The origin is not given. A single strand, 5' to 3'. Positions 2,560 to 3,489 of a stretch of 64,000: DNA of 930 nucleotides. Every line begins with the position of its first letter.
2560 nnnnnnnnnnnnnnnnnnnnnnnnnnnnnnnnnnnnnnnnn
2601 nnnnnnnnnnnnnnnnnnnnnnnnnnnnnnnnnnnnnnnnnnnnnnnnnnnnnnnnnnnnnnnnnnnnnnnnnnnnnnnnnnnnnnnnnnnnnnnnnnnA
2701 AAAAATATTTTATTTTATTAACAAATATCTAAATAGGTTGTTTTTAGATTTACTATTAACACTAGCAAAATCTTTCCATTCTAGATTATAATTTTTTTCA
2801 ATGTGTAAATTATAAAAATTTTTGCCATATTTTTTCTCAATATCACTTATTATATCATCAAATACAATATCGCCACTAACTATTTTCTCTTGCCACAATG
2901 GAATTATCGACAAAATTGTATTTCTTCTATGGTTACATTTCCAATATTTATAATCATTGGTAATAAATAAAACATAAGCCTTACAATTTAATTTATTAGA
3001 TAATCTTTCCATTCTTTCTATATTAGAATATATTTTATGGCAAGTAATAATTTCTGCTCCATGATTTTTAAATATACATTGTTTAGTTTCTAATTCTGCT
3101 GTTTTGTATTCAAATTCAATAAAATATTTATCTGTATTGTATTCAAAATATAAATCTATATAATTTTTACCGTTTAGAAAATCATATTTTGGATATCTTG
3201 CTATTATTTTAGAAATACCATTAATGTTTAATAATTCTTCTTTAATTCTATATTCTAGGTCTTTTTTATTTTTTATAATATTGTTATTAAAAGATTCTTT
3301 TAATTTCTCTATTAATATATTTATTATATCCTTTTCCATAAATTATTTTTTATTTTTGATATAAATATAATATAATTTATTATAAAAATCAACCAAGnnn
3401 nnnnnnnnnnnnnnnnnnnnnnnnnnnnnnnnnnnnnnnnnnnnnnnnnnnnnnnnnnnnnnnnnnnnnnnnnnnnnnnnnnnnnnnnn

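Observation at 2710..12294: Five-gene SNF2 / DUF4391 / Mod / Res / small-nuclease-like operon: an expanded type III-like R-M module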

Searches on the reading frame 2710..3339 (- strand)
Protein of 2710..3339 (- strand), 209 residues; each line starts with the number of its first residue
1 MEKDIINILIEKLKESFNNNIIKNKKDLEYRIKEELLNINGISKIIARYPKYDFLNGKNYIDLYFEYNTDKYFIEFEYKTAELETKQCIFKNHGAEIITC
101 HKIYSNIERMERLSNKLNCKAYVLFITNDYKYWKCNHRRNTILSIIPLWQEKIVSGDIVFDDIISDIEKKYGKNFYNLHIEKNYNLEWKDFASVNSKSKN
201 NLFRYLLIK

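Call 6: search_protein_families(library=pfam, proteins=[window:2710-3339:-], max_evalue=0.01)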
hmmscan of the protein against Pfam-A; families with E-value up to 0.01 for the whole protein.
window:2710-3339:- (209 aa): 0 families

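Call 7: search_protein_families(library=padloc, proteins=[window:2710-3339:-], max_evalue=0.01)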
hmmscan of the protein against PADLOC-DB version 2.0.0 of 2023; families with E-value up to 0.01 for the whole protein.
window:2710-3339:- (209 aa): 0 families

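Call 8: search_protein_families(library=ncbifam, proteins=[window:2710-3339:-], max_evalue=0.01)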
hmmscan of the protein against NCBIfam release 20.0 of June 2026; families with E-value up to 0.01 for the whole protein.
window:2710-3339:- (209 aa): 0 families

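Call 14: search_solved_structures(query=window:2710-3339:-, max_evalue=10)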
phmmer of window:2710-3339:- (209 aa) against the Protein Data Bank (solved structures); distinct sequences matched with E-value up to 10: 3.
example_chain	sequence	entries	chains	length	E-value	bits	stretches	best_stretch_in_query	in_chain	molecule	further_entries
7aoi_BI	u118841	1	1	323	0.58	13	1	121-179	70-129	Mitochondrial RNA binding complex 1 subunit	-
6yxx_BI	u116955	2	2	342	0.64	12.9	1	121-179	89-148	mL75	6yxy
6hiv_BI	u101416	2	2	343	0.64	12.9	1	121-179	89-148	mL75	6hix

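Call 15: search_protein_families(library=phrogs, proteins=[window:2710-3339:-], max_evalue=1)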
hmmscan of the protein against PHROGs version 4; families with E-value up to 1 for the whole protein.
window:2710-3339:- (209 aa): 2 families
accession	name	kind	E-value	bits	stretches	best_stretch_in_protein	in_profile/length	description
phrog_31497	-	unknown function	0.17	13.1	1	33-69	55-91/100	-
phrog_33318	-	unknown function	0.29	12.3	1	1-35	1-38/51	-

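Call 16: find_homologous_proteins(query=window:2710-3339:-, max_evalue=0.001)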
Query window:2710-3339:- (209 aa): 1 proteins with E <= 0.001 among 302 candidates.
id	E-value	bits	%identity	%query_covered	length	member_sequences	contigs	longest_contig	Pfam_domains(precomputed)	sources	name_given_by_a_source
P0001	2.2e-130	451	99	100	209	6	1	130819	-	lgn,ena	-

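Call 29: search_protein_representatives(protein=window:2710-3339:-)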
Query: 209 residues. Proteins with E-value up to 0.001 (for the whole library): 271; up to 1e-10: 12; up to 1e-30: 1. The best 150 are listed.
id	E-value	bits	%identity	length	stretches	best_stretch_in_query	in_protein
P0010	2.4e-57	210.3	97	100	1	110-209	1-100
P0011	2.8e-18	82.7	28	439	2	56-205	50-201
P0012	4.2e-16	75.6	36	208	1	57-208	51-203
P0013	3.9e-15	72.4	24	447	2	60-208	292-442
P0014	4.7e-15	72.1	27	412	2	27-207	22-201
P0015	7.8e-14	68.1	35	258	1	16-208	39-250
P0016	2.4e-12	63.3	33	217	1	52-209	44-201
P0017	2.3e-11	60.1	37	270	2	53-205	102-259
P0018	2.3e-11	60.1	28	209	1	20-208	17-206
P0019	3.1e-11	59.7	40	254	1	58-208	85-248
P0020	7.3e-11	58.5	32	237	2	55-151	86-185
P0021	8.1e-11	58.3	31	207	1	4-209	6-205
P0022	2.4e-10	56.7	34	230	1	5-208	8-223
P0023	2.7e-10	56.6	33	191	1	14-194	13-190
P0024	4.9e-10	55.8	29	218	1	25-208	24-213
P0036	2.3e-09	53.5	29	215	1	21-208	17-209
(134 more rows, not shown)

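Call 34: search_protein_families(library=pfam, alignment_id=A2, max_evalue=0.1)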
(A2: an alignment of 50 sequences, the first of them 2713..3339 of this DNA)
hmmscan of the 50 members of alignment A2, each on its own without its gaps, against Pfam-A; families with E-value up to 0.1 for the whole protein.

A. member 1, window:2713-3339:- (209 aa): 2 families
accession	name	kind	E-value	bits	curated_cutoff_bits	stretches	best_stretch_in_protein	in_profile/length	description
PF14890.11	Intein_splicing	-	0.067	13.4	35.8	0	69-185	114-145/155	Intein splicing domain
PF18964.5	DUF5704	-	0.076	13.1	25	0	170-196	31-57/185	Family of unknown function (DUF5704)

B. families by the number of members that match (of 50 scanned): 21 families
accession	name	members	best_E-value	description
PF13588.12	HSDR_N_2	5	0.00014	Type I restriction enzyme R protein N terminus (HSDR_N)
PF08378.17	NERD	2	0.012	Nuclease-related domain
PF18743.7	AHJR-like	1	0.00041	REase_AHJR-like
PF08722.17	Tn7_TnsA-like_N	1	0.0011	TnsA-like endonuclease N terminal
PF18526.6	DB_JBP1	1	0.0037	Thymine dioxygenase JBP1 DNA-binding domain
PF10070.14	DabA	1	0.011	Probable inorganic carbon transporter subunit DabA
PF18140.6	PCC_BT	1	0.02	Propionyl-coenzyme A carboxylase BT domain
PF20585.4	Pectate_lyase_5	1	0.02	Putative pectate lyase-like adhesive domain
PF12791.13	RsgI_N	1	0.029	Anti-sigma factor N-terminus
PF25561.1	QRICH1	1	0.03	QRICH1 domain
PF05698.19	Trigger_C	1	0.032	Bacterial trigger factor protein (TF) C-terminus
PF12152.13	eIF_4G1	1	0.037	Eukaryotic translation initiation factor 4G1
PF08011.17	PDDEXK_9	1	0.037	PD-(D/E)XK nuclease superfamily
PF24972.1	GBD_ATRN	1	0.04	Attractin GBD-like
PF18742.7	DpnII-MboI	1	0.043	REase_DpnII-MboI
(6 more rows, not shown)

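Call 35: search_solved_structures(query=A2, max_evalue=10, show_alignments=2)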
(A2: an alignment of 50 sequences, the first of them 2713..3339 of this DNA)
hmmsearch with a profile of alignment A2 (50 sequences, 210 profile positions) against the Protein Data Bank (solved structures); distinct sequences matched with E-value up to 10: 0.

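Call 71: find_encoding_contigs(protein=P0018, flank=6000, max_places=4)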
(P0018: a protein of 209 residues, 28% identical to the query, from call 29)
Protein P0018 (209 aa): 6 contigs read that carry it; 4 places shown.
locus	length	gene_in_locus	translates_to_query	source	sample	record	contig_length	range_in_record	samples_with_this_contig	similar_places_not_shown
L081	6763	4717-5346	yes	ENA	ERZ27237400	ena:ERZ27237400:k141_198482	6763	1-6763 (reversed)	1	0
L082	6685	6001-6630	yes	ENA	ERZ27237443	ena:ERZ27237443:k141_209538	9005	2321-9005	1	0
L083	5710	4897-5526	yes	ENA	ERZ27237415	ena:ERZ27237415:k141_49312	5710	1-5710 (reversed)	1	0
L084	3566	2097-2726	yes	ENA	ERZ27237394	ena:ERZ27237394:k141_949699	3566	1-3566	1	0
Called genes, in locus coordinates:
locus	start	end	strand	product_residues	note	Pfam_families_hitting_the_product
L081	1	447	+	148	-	?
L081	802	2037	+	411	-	-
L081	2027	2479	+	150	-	-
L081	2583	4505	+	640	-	PF13476:AAA_23 (weak)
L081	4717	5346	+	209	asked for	-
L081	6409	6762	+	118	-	?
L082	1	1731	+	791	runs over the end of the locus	PF13304:AAA_21 (faint), PF02463:SMC_N, PF13166:AAA_13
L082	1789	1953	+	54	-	-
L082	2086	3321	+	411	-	-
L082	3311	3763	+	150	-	-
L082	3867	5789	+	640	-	PF13476:AAA_23 (weak)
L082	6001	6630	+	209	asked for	-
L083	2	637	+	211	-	?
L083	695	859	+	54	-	-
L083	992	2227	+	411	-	-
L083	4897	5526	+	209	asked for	-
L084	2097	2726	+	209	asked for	-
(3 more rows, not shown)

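Call 73: find_encoding_contigs(protein=P0012, flank=6000, max_places=3)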
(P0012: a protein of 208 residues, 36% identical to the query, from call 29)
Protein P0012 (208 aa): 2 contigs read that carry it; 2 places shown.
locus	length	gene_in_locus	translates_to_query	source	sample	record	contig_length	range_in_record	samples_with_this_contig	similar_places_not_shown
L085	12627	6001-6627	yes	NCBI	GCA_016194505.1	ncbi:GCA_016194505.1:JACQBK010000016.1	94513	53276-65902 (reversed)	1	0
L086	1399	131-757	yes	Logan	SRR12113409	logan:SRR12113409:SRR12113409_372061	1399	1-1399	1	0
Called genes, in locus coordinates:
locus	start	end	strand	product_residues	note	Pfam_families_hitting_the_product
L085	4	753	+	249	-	PF01925:TauE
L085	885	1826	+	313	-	PF05138:PaaA_PaaC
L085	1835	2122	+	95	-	PF06243:PaaB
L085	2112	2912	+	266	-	PF05138:PaaA_PaaC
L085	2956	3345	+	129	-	-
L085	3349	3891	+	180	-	PF01883:FeS_assembly_P, PF23451:Zn_ribbon_PaaD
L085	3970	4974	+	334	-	PF01300:Sua5_yciO_yrdC, PF03481:Sua5_C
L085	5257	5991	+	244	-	PF00731:AIRC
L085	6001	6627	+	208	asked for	-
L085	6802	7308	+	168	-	PF00731:AIRC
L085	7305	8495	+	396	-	PF22660:RS_preATP-grasp-like, PF02222:ATP-grasp, PF02786:CPSase_L_D2 (weak), PF07478:Dala_Dala_lig_C, PF17769:PurK_C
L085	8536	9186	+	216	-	PF12773:DZR (weak), PF13240:Zn_Ribbon_1 (weak), PF10080:FtrD-like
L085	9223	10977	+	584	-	PF17297:PEPCK_N, PF00821:PEPCK_GTP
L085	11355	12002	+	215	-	PF01865:PhoU_div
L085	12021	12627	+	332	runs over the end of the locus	PF01384:PHO4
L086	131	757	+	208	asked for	-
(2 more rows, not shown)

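Call 74: find_encoding_contigs(protein=P0021, flank=6000, max_places=3)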
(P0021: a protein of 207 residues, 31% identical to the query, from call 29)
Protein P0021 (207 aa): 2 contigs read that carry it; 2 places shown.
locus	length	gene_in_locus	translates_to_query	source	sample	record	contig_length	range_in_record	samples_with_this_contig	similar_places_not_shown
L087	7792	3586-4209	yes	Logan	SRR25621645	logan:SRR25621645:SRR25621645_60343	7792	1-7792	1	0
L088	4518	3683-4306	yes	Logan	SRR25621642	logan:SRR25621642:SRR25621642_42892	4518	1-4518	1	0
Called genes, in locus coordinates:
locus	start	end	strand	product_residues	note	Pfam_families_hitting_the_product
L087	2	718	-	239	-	?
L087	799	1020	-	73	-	-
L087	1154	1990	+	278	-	-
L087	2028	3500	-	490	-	PF13173:AAA_14, PF13635:DUF4143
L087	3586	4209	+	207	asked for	-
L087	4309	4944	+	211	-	-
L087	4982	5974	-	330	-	PF01844:HNH, PF13391:HNH_2, PF13395:HNH_4 (weak)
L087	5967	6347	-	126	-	PF12643:MazG-like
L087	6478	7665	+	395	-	-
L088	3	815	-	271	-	?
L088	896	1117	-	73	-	-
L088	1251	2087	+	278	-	-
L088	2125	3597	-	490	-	PF13173:AAA_14, PF13635:DUF4143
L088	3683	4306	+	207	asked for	-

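Call 75: find_encoding_contigs(protein=P0036, flank=6000, max_places=3)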
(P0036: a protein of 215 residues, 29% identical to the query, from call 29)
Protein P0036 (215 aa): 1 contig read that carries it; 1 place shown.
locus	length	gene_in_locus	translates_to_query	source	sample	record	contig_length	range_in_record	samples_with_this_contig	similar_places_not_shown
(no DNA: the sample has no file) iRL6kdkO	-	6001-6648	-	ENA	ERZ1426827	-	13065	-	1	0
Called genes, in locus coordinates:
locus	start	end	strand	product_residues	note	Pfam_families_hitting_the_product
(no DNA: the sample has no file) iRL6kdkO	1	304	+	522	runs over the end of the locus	PF12161:HsdM_N, PF02384:N6_Mtase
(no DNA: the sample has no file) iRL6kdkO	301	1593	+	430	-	PF01420:Methylase_S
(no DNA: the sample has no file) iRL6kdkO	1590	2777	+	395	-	PF04326:SLFN_AlbA_2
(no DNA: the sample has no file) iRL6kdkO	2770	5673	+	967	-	PF04313:HSDR_N, PF00270:DEAD (weak), PF04851:ResIII, PF18766:SWI2_SNF2, PF22679:T1R_D3-like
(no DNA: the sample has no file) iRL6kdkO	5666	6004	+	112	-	PF01863:YgjP-like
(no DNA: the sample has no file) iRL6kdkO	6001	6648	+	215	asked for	-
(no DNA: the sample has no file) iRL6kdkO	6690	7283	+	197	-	PF26900:Phage_lambda_Ea47 (weak)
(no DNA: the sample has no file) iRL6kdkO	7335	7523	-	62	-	-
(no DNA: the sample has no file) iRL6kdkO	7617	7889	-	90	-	PF08238:Sel1 (weak)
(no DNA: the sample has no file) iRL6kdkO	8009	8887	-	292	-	-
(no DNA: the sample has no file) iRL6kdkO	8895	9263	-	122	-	-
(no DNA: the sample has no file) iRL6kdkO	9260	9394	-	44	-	?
